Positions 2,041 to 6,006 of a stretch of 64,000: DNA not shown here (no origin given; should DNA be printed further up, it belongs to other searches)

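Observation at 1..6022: Complete, apparently active type II-C Cas9 system with readable tracrRNA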

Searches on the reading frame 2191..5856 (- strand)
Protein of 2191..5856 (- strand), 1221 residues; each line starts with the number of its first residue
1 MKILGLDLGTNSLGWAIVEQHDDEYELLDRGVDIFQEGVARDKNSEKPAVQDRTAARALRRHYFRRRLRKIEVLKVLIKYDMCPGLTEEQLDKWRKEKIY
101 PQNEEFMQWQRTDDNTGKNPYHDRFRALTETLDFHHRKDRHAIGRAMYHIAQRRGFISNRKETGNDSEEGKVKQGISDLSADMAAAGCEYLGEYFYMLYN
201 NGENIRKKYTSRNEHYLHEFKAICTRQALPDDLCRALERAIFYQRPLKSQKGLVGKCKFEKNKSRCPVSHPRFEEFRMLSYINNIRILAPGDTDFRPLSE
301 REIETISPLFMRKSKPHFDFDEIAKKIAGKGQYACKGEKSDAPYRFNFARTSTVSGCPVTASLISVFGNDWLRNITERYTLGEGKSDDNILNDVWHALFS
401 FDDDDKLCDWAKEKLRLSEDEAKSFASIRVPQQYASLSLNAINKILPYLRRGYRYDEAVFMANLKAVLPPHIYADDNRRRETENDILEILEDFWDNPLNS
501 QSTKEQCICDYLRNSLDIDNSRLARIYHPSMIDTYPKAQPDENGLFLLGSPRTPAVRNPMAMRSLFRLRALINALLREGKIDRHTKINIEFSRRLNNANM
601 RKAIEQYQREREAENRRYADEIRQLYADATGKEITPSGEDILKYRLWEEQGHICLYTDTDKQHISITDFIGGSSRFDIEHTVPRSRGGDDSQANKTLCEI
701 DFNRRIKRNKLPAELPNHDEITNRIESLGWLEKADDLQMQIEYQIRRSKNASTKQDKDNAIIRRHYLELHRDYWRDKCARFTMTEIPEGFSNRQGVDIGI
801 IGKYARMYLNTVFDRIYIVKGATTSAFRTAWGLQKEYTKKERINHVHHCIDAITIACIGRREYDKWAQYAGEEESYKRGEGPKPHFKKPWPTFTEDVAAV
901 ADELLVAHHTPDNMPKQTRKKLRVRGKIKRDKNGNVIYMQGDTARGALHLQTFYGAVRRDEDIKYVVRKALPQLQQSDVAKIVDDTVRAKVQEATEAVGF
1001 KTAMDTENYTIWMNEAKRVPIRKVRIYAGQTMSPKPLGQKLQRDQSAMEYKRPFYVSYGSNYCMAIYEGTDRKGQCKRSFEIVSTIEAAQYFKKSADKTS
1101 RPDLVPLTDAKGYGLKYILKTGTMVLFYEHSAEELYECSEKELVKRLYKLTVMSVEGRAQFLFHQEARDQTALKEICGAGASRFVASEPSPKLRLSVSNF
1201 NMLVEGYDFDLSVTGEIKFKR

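Call 6: search_protein_families(library=pfam, proteins=[window:2191-5856:-], max_evalue=0.01)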
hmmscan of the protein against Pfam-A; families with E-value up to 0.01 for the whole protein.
window:2191-5856:- (1221 aa): 4 families
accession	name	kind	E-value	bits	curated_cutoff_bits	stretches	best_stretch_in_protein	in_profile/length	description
PF18541.7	RuvC_III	-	1.9e-21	77.3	26.2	1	785-911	1-175/179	RuvC endonuclease subdomain 3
PF13395.12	HNH_4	-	5.7e-11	42.6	22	1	654-712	1-53/54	HNH endonuclease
PF18470.6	Cas9_a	-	1.7e-08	34.8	26.9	1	249-327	2-80/221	Cas9 alpha-helical lobe domain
PF22702.2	Cas9_RuvC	-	0.00082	19.8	27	1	815-865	27-73/151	Cas9 RuvC domain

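Call 7: search_protein_families(library=ncbifam, proteins=[window:2191-5856:-], max_evalue=0.01)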
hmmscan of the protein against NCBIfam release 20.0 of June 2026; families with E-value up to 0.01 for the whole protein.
window:2191-5856:- (1221 aa): 2 families
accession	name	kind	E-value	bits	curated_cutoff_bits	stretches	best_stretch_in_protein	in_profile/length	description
TIGR01865.2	cas_Csn1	equivalog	3.6e-139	465.9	100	1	3-1151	2-1017/1070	type II CRISPR RNA-guided endonuclease Cas9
NF049971.1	CRISPR_Cas9d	exception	2e-24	86.3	375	2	583-715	486-601/986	type II CRISPR RNA-guided endonuclease Cas9d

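Call 8: search_solved_structures(query=window:2191-5856:-, max_evalue=0.001, show_alignments=1)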
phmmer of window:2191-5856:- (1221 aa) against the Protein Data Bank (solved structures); distinct sequences matched with E-value up to 0.001: 36.
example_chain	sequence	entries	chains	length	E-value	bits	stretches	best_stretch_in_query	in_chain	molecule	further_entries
9ar4_A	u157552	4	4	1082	3.1e-37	131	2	550-975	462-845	CRISPR-associated endonuclease Cas9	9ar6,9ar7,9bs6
8jtj_A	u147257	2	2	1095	5.3e-36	126.9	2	550-899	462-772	CRISPR-associated endonuclease Cas9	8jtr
8uza_A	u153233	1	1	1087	5.6e-35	123.6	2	550-899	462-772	CRISPR-associated endonuclease Cas9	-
8uzb_A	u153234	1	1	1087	3.7e-34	120.8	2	551-899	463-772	CRISPR-associated endonuclease Cas9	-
8ja0_A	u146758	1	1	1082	3.4e-31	111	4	544-717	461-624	CRISPR-associated endonuclease Cas9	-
6kc8_A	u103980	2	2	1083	3.4e-31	111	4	544-717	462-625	CRISPR-associated endonuclease Cas9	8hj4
6jdq_A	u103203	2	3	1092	3.6e-31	110.9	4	544-717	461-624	CRISPR-associated endonuclease Cas9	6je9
6jdv_A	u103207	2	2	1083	6.2e-30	106.9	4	544-717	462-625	CRISPR-associated endonuclease Cas9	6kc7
6je4_A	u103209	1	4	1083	6.4e-29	103.5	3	544-717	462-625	CRISPR-associated endonuclease Cas9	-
21dz_A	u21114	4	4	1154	1.3e-28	102.4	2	555-865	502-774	CRISPR-associated endonuclease Cas9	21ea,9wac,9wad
6je3_A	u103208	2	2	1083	4.6e-27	97.3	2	544-717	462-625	CRISPR-associated endonuclease Cas9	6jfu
8hnt_A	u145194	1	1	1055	3.6e-26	94.4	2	539-713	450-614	CRISPR-associated endonuclease Cas9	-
8hnw_A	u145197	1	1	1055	7.5e-25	90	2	539-714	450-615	CRISPR-associated endonuclease Cas9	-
8hnv_A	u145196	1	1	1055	7.1e-24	86.8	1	539-714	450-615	CRISPR-associated endonuclease Cas9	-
8iyq_A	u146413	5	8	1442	5.5e-20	73.9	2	236-456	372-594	deadCbCas9 | CbCas9 effector-1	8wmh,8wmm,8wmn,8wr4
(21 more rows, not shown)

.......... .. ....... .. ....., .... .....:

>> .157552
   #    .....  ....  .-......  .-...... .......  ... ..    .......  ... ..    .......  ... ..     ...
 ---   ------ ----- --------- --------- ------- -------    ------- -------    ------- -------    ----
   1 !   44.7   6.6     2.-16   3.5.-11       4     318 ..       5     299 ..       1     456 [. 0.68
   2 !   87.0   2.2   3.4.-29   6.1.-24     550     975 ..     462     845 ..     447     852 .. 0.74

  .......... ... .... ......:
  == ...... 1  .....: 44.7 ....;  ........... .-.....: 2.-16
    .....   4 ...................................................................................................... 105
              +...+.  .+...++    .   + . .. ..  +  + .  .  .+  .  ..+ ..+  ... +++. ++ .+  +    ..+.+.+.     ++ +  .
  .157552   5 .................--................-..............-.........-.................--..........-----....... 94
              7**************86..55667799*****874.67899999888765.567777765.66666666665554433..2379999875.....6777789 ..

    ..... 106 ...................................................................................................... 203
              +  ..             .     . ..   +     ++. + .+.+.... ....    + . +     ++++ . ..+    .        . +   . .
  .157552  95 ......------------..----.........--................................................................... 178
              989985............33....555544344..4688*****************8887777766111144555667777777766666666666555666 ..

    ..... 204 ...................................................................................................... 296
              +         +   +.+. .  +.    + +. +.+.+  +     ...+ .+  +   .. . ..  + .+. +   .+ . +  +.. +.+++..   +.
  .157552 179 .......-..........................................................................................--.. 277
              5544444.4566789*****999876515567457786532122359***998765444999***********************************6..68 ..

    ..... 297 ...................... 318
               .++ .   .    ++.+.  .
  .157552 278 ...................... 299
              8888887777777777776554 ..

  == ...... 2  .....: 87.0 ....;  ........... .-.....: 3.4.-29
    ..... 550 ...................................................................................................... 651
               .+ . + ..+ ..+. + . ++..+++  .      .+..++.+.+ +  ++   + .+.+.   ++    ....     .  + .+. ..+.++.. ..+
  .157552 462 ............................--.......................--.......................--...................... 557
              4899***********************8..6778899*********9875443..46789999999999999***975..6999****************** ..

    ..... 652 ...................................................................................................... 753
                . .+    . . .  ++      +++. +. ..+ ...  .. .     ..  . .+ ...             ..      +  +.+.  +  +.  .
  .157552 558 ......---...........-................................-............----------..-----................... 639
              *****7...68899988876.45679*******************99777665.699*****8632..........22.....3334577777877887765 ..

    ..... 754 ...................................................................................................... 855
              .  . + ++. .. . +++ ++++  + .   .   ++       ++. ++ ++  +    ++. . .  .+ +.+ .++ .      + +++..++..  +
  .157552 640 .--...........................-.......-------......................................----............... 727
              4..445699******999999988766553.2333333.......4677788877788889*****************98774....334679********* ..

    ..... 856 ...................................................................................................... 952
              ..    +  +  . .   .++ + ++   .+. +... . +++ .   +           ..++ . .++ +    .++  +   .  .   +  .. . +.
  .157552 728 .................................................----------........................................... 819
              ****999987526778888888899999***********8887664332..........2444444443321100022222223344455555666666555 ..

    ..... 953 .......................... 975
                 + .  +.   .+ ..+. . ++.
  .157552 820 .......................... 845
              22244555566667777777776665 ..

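Call 9: find_homologous_proteins(query=window:2191-5856:-, max_evalue=1e-10)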
Query window:2191-5856:- (1221 aa): 6130 proteins with E <= 1e-10 among 8000 candidates; the best 120 are listed.
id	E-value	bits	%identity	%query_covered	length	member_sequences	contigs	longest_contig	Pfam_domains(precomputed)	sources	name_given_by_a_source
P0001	0.0e+0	2844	100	100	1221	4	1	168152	PF13395.13,PF18470.7,PF18541.8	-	-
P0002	0.0e+0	1971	70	100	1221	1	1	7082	PF13395.13,PF18470.7,PF18541.8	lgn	-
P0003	0.0e+0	1959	69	100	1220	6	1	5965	PF13395.13,PF18470.7,PF18541.8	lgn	-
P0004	0.0e+0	1941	69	100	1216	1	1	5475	PF13395.13,PF18470.7,PF18541.8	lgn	-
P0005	0.0e+0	1938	69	99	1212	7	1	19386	PF13395.13,PF18470.7,PF18541.8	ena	-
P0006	0.0e+0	1919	68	100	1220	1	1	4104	PF13395.13,PF18470.7,PF18541.8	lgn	-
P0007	0.0e+0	1918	68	100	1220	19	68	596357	PF13395.13,PF18470.7,PF18541.8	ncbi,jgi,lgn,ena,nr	jgi:CRISPR-associated endonuclease Csn1|nr:type II CRISPR RNA-guided endonuclease Cas9 [uncultured A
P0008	0.0e+0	1917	67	100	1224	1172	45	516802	PF13395.13,PF18470.7,PF18541.8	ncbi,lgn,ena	-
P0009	0.0e+0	1916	68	100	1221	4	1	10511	PF13395.13,PF18470.7,PF18541.8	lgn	-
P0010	0.0e+0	1912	68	100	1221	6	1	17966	PF13395.13,PF18470.7,PF18541.8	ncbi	-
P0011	0.0e+0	1911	68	100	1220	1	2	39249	PF13395.13,PF18470.7,PF18541.8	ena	-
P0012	0.0e+0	1908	68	100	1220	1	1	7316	PF13395.13,PF18470.7,PF18541.8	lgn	-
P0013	0.0e+0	1908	67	100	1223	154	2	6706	PF13395.13,PF18470.7,PF18541.8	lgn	-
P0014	0.0e+0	1906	68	100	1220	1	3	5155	PF13395.13,PF18470.7,PF18541.8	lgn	-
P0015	0.0e+0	1906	68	100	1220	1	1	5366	PF13395.13,PF18470.7,PF18541.8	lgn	-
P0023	0.0e+0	1886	67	100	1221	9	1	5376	PF13395.13,PF18470.7,PF18541.8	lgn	-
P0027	0.0e+0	1882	67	100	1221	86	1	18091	PF13395.13,PF18470.7,PF18541.8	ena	-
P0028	0.0e+0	1881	67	100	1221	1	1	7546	PF13395.13,PF18470.7,PF18541.8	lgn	-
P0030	0.0e+0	1880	67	100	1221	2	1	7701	PF13395.13,PF18470.7,PF18541.8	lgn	-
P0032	0.0e+0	1871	67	100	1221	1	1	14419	PF13395.13,PF18470.7,PF18541.8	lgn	-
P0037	0.0e+0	1862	66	100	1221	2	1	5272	PF13395.13,PF18470.7,PF18541.8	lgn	-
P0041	0.0e+0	1857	66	100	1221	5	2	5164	PF13395.13,PF18470.7,PF18541.8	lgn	-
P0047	0.0e+0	1853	66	100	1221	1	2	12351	PF13395.13,PF18470.7,PF18541.8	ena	-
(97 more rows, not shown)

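Call 19: find_encoding_contigs(protein=P0001, flank=10000, max_places=6)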
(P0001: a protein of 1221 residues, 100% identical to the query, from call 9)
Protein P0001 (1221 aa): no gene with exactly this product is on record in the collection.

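Call 29: find_related_loci(query=A1, collection=genome_contigs, flank=6000)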
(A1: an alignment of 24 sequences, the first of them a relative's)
Query A1 (1221 aa) in genome_contigs; peptide patterns used: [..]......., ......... (x = any residue, [..] = any of these).
452 stretches matched a pattern; 318 encode a relative of the query (tblastn E <= 1e-3); the best 80 are kept; 80 distinct loci.
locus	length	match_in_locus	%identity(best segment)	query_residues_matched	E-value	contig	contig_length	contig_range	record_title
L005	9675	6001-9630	68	2-1220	0e+0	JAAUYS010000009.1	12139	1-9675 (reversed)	MAG: Clostridia bacterium isolate Mgla_MAG_30-bin_22 c_000000007487, whole genome shotgun sequence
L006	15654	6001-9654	68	2-1220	0e+0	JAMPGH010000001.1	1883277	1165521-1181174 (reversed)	MAG: Alistipes senegalensis isolate NALB_7863_10 Scaffold_#1__SCF_001__1880271_bp, whole genome shotgun sequence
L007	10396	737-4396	67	2-1220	0e+0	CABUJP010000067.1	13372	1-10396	MAG TPA_asm: uncultured Alistipes sp. isolate MGYG-HGUT-04056 genome assembly, contig: GUT_GENOME255109_67, whole genome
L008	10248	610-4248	67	2-1220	0e+0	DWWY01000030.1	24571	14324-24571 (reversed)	MAG TPA_asm: Candidatus Alistipes stercorigallinarum isolate ChiHcolR4-13572 ChiHcolR4__C241207_L24571_SAMN08009820, who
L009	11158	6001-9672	67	2-1220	0e+0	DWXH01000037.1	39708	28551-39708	MAG TPA_asm: Candidatus Alistipes merdigallinarum isolate 2432 ChiHile24__C214586_L39708_SAMN08010152, whole genome shot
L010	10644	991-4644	67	2-1220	0e+0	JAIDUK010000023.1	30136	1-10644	MAG: Alistipes sp. isolate SC0368_S15_1 SC0368_S15_1_contig_23, whole genome shotgun sequence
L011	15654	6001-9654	67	2-1220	0e+0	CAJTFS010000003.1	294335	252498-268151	Bacteroidales bacterium isolate C35 genome assembly, contig: MGBC000192.3, whole genome shotgun sequence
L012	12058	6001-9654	66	2-1220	0e+0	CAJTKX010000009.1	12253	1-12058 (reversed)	MAG TPA_asm: uncultured Christensenella sp. isolate MGBC104814 genome assembly, contig: MGBC104814.9, whole genome shotg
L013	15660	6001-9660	66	2-1220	0e+0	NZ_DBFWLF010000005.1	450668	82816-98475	MAG: Alistipes sp. isolate MAG7874 contig5, whole genome shotgun sequence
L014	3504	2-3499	68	7-1178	0e+0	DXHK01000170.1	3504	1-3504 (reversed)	MAG TPA_asm: Candidatus Alistipes pullicola isolate ChiHjej10B9-11434 ChiHjej10B9M5__C272160_L3504_SAMN08009864, whole g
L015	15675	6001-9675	66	2-1220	0e+0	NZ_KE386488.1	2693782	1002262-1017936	Rikenella microfusus DSM 15922 RikmiDRAFT_RMD.2, whole genome shotgun sequence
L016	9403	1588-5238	65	2-1220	0e+0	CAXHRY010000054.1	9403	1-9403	MAG: uncultured Alistipes sp. isolate ena-SAMPLE-TAB-22-03-2024-10:43:23:856-115569 genome assembly, contig: NODE_33749_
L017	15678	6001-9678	65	2-1220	0e+0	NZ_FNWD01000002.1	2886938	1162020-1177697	Millionella massiliensis strain Marseille-P3215T, whole genome shotgun sequence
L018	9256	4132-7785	64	2-1221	0e+0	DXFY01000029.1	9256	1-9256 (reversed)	MAG TPA_asm: Candidatus Tidjanibacter gallistercoris isolate ChiSxjej4B16-7142 ChiSxjej4B16M5__C150539_L9256_SAMN0800992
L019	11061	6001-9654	65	2-1220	0e+0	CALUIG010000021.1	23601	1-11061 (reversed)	MAG: uncultured Alistipes sp. isolate BRZ_DL__bin127 genome assembly, contig: BRZ_DL__NODE_3083_length_23601_cov_13.3900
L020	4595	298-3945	65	2-1221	0e+0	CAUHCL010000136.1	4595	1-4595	MAG TPA_asm: uncultured Alistipes sp. isolate SRR16279939_bin.44_MetaWRAP_v1.3_MAG genome assembly, contig: ERZ19289543.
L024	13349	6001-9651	65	2-1221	0e+0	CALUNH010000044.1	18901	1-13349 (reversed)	MAG: uncultured Alistipes sp. isolate BRZ_MB__bin66 genome assembly, contig: BRZ_MB__NODE_3944_length_18901_cov_34.78198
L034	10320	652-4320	60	2-1221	0e+0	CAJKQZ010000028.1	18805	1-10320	MAG TPA_asm: uncultured Prevotellaceae bacterium isolate ERR1190974-bin.14 genome assembly, contig: NODE_1991_length_188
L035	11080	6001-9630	61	2-1221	0e+0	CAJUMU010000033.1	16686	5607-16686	MAG TPA_asm: uncultured Alistipes sp. isolate MGBC143807 genome assembly, contig: MGBC143807.33, whole genome shotgun se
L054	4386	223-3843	56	2-1221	0e+0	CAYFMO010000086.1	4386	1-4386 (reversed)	MAG TPA_asm: uncultured Muribaculaceae bacterium isolate ERP107106_co1_140 genome assembly, contig: NODE_18198_length_43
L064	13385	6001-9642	55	1-1221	0e+0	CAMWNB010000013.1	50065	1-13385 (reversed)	MAG TPA_asm: uncultured Porphyromonadaceae bacterium isolate SRR14411247_bin.4_metawrap_v1.3_MAG genome assembly, contig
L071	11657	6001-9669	53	2-1221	0e+0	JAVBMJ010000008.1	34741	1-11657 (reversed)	MAG: Rikenellaceae bacterium isolate EPI_MAG_00048 c_000001902326, whole genome shotgun sequence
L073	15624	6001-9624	52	2-1221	0e+0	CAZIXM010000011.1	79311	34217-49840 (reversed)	MAG TPA_asm: uncultured Muribaculum sp. isolate SRP222994_co1_226 genome assembly, contig: NODE_386_length_79311_cov_10.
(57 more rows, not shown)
